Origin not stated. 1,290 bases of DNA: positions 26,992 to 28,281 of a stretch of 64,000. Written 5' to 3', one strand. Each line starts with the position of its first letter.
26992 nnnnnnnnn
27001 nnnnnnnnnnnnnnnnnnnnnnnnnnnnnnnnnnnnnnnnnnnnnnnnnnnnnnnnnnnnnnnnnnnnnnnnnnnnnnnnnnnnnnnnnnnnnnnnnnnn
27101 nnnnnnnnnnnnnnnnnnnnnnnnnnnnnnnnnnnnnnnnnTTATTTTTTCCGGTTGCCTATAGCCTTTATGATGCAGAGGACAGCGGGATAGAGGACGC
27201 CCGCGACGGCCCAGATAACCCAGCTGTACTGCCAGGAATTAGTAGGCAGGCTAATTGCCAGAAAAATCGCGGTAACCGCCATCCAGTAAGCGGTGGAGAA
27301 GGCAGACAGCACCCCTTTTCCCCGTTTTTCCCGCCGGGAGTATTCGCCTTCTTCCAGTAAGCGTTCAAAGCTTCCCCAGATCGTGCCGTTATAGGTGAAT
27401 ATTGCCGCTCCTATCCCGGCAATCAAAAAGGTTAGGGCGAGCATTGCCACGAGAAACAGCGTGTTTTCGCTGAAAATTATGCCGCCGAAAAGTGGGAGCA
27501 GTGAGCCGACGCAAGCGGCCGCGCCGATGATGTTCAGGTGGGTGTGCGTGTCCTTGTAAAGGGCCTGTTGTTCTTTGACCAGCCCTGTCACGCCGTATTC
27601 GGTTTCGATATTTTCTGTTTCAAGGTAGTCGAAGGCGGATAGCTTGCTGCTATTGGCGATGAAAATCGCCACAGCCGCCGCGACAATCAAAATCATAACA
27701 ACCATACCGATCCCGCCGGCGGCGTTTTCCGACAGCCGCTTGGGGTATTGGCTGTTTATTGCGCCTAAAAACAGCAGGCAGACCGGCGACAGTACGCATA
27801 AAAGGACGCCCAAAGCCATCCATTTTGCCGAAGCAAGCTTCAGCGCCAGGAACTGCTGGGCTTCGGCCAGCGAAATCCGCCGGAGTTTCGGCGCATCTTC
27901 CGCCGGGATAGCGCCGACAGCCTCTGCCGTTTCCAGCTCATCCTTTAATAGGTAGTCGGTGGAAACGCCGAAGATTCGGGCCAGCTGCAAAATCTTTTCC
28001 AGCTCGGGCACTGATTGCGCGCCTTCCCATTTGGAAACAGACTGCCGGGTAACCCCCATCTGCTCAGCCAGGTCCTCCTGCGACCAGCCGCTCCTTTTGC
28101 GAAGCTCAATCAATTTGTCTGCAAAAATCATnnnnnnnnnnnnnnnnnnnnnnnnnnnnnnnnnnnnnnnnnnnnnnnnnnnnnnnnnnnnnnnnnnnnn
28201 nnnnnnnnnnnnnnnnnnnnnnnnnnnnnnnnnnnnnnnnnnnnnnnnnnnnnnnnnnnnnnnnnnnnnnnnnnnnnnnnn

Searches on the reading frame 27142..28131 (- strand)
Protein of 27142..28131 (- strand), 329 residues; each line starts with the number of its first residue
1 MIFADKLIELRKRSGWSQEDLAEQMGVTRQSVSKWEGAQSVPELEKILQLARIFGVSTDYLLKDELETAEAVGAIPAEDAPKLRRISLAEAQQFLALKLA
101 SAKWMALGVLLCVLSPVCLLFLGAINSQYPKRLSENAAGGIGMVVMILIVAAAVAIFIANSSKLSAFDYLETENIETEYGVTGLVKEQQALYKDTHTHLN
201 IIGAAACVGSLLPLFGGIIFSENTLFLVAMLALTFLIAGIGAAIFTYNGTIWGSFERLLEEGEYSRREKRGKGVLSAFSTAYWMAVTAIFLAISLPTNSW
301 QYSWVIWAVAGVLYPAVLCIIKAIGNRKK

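Call 34: find_encoding_contigs(protein=window:27142-28131:-, flank=10000, max_places=6)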
Protein window:27142-28131:- (329 aa): 13 contigs read that carry it; 6 places shown.
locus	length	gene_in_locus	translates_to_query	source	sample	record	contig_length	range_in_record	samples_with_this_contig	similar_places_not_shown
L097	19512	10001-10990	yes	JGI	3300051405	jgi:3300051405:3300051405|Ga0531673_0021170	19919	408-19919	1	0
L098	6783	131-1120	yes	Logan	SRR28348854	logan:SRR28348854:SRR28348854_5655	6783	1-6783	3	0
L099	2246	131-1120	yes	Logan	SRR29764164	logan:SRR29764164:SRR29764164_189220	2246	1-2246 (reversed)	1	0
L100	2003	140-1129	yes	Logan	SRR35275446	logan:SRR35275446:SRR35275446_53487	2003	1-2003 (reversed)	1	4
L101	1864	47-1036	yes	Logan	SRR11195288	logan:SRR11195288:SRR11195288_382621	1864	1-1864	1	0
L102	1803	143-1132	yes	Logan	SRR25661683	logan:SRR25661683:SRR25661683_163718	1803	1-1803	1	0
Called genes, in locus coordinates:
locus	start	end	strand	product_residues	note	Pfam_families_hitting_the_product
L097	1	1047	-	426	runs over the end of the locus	PF00709:Adenylsucc_synt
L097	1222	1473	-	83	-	-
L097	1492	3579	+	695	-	PF12437:GSIII_N, PF00120:Gln-synt_C, PF18318:Gln-synt_C-ter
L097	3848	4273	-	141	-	-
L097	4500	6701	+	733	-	PF00912:Transgly, PF00905:Transpeptidase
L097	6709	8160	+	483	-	PF21579:PabTrmU54_TRAM_dom (weak), PF05958:tRNA_U5-meth_tr, PF03602:Cons_hypoth95, PF05175:MTS, PF13847:Methyltransf_31, PF13649:Methyltransf_25 (weak)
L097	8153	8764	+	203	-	PF04229:GrpB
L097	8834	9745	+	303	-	PF14338:Mrr_N, PF04471:Mrr_cat, PF22722:NA-iREase1, PF13156:Mrr_cat_2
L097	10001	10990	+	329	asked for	PF01381:HTH_3, PF07022:Phage_CI_repr (faint), PF12844:HTH_19, PF13560:HTH_31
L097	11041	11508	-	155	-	-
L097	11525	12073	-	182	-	PF04260:DUF436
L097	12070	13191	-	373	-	PF00730:HhH-GPD, PF14815:NUDIX_4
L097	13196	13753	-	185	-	PF01558:POR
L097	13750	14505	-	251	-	PF02775:TPP_enzyme_C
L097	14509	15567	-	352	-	PF01855:POR_N, PF02780:Transketolase_C (faint), PF17147:PFOR_II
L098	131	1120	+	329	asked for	PF01381:HTH_3, PF07022:Phage_CI_repr (faint), PF12844:HTH_19, PF13560:HTH_31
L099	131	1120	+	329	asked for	PF01381:HTH_3, PF07022:Phage_CI_repr (faint), PF12844:HTH_19, PF13560:HTH_31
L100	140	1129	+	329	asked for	PF01381:HTH_3, PF07022:Phage_CI_repr (faint), PF12844:HTH_19, PF13560:HTH_31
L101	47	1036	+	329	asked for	PF01381:HTH_3, PF07022:Phage_CI_repr (faint), PF12844:HTH_19, PF13560:HTH_31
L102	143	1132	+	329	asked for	PF01381:HTH_3, PF07022:Phage_CI_repr (faint), PF12844:HTH_19, PF13560:HTH_31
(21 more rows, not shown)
